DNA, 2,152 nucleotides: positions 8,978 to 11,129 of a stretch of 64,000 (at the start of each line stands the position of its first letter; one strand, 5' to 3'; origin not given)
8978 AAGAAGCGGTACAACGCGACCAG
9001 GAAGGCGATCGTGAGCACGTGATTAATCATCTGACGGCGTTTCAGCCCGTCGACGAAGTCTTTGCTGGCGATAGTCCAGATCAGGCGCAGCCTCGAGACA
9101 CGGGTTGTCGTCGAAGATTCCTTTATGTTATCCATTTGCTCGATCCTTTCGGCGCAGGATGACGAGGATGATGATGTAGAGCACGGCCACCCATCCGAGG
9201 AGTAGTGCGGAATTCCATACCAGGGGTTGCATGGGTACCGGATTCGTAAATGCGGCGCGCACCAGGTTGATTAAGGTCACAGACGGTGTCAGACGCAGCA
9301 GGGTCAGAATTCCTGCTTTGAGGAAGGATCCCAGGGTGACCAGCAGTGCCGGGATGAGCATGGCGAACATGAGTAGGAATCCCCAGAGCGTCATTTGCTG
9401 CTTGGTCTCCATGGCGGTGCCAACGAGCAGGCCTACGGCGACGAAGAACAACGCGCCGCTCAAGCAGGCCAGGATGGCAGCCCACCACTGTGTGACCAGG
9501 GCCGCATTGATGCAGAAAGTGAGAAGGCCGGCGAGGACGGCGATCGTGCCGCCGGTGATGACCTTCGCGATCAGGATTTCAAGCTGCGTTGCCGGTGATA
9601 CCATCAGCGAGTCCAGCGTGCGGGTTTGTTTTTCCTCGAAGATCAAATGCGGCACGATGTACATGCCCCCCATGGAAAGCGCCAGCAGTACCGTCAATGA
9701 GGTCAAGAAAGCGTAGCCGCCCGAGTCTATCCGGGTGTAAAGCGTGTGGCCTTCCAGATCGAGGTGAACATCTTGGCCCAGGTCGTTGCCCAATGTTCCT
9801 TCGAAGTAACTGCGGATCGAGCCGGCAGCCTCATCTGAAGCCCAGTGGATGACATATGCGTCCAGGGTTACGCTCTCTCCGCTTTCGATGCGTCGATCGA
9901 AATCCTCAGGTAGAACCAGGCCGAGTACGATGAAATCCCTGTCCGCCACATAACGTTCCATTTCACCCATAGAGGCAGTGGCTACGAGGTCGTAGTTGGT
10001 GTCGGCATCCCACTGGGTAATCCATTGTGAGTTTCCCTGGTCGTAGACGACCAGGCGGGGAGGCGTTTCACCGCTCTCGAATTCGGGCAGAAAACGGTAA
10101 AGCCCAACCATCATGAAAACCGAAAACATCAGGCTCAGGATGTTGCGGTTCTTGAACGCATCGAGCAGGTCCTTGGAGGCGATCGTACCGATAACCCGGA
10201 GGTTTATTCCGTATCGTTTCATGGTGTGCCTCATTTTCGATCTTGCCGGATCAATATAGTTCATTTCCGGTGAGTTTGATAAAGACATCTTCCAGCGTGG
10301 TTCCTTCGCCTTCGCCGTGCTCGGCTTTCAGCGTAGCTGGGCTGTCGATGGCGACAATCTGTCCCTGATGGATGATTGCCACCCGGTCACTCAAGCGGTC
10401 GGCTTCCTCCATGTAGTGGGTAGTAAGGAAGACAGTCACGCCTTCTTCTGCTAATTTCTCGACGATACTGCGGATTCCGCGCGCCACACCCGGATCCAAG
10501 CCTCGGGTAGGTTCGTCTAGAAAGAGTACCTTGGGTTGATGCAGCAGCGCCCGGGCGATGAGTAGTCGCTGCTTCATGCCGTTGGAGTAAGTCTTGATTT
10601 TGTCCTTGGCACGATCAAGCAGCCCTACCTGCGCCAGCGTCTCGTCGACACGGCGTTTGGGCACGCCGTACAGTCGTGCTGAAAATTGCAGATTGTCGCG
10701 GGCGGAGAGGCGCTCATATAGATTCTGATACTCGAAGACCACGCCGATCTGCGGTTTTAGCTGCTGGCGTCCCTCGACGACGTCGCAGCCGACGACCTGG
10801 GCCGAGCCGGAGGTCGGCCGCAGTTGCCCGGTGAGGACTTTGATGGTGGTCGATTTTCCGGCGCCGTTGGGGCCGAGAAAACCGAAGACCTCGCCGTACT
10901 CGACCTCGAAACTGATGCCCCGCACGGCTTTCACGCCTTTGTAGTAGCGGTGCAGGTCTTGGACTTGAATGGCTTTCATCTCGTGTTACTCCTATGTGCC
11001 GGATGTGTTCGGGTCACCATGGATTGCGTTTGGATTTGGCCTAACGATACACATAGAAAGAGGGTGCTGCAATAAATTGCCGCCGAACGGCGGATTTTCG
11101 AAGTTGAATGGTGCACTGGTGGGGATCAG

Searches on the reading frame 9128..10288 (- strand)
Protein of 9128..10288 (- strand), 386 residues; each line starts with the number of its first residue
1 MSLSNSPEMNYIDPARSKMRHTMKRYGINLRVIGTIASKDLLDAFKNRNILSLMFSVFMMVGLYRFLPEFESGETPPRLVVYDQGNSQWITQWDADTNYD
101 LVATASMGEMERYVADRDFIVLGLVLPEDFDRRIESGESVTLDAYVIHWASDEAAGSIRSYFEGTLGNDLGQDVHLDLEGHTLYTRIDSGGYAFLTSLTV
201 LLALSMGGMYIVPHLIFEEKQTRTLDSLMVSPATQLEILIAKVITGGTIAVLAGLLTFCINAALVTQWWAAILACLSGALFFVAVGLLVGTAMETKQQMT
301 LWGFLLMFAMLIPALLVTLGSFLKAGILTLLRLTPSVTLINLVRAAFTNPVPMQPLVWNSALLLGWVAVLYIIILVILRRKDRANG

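Call 4: search_protein_families(library=pfam, proteins=[window:9128-10288:-], max_evalue=0.01)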
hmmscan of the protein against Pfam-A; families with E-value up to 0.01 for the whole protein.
window:9128-10288:- (386 aa): 3 families
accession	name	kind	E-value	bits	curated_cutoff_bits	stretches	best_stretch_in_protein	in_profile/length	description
PF12698.13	ABC2_membrane_3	-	5.2e-24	85.4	31.6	1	51-375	6-345/347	ABC-2 family transporter protein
PF12679.13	ABC2_membrane_2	-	4.8e-15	56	27.2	1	35-382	2-282/283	ABC-2 family transporter protein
PF24686.1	FLQE3_permease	-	0.0017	18.6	60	1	205-369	55-215/232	Fluoroquinolones export permease protein family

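Call 5: search_protein_families(library=ncbifam, proteins=[window:9128-10288:-], max_evalue=0.001)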
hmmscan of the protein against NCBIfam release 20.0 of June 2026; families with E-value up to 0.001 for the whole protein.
window:9128-10288:- (386 aa): 3 families
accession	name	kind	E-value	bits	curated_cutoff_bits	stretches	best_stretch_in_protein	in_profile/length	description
NF033858.1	ABC2_perm_RbbA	equivalog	4.2e-08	31.6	1050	1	105-382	618-908/909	ribosome-associated ATPase/putative transporter RbbA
NF041647.1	ABC_perm_CPBP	equivalog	2.2e-05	23.4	435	1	199-322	196-309/636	ABC transporter permease subunit/CPBP intramembrane protease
NF038293.1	permease_SagH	equivalog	2.7e-05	23.2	450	1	204-322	188-306/370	SagH family ABC transporter permease subunit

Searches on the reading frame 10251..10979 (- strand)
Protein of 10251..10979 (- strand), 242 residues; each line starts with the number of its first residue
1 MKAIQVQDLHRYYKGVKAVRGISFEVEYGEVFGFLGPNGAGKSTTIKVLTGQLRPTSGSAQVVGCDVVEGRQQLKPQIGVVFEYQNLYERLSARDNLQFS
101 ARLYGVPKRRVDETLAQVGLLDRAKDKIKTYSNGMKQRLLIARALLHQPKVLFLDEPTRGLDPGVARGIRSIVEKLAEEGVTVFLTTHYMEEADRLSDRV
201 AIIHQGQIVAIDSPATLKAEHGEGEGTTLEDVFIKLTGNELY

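Call 4: search_protein_families(library=pfam, proteins=[window:10251-10979:-], max_evalue=0.01)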
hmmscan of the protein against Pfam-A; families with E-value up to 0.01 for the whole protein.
window:10251-10979:- (242 aa): 3 families
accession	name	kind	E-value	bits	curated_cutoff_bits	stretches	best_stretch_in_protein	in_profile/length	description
PF00005.33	ABC_tran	-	1.6e-35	123.1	25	1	20-158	2-136/137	ABC transporter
PF13304.12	AAA_21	-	1.1e-14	55.7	27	1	114-188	221-298/304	AAA domain, putative AbiEii toxin, Type IV TA system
PF13476.12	AAA_23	-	0.0073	17.4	27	0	14-50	5-40/201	AAA domain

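Call 5: search_protein_families(library=ncbifam, proteins=[window:10251-10979:-], max_evalue=0.001)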
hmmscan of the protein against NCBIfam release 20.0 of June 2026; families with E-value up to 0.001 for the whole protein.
window:10251-10979:- (242 aa): 186 families (the best 25 are shown)
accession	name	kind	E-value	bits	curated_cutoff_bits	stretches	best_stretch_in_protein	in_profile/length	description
TIGR01188.1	drrA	subfamily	1.7e-84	283.7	312.45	1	12-222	2-216/302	daunorubicin resistance ABC transporter, ATP-binding protein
TIGR03522.1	GldA_ABC_ATP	equivalog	2.6e-63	214.3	402.6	1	3-219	2-221/301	gliding motility-associated ABC transporter ATP-binding subunit GldA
NF033858.1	ABC2_perm_RbbA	equivalog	6.8e-61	206.3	1050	1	3-236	266-500/909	ribosome-associated ATPase/putative transporter RbbA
TIGR03740.1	galliderm_ABC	subfamily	9.1e-57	192.3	309.75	1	5-209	2-203/223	lantibiotic protection ABC transporter ATP-binding subunit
TIGR03864.1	PQQ_ABC_ATP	hypoth_equivalog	4.9e-55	186.5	302.25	1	3-237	1-236/236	ABC transporter, ATP-binding subunit, PQQ-dependent alcohol dehydrogenase system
NF010060.0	PRK13537.1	equivalog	8.3e-52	176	521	1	3-218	15-234/314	nodulation factor ABC transporter ATP-binding protein NodI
NF010059.0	PRK13536.1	equivalog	1.4e-50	172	549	1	2-221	42-265/342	nodulation factor ABC transporter ATP-binding protein NodI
TIGR01288.1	nodI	equivalog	1e-45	156.1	424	1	3-221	4-226/303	nodulation factor ABC transporter ATP-binding protein NodI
TIGR02673.1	FtsE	equivalog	3.3e-40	138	264.85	1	7-207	5-214/214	cell division ATP-binding protein FtsE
TIGR00968.1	3a0106s01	subfamily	1.2e-38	133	342.75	1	4-218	1-219/237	sulfate ABC transporter ATP-binding protein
TIGR04406.1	LPS_export_lptB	equivalog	1.4e-38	132.6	240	1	4-218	2-223/239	LPS export ABC transporter ATP-binding protein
TIGR04521.1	ECF_ATPase_2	equivalog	1.5e-38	132.5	330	1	16-219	18-234/279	energy-coupling factor transporter ATPase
TIGR00972.1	3a0107s01c2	equivalog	2.5e-38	131.8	343.2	1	4-217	2-230/248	phosphate ABC transporter ATP-binding protein PstB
TIGR03410.1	urea_trans_UrtE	equivalog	3.8e-38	131.2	285.8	1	5-218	2-220/230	urea ABC transporter ATP-binding subunit UrtE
NF043075.1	MMSYN1_0197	equivalog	1.2e-37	129.7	550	1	4-217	3-220/341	spermidine/putrescine ABC transporter ATP-binding protein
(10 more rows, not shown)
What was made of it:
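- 10251..10979 (-): Canonical DrrA-type ABC ATPase with all motifs intact. TIGR01188 (drrA), E 1.7e-84 (calls 4, 5).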
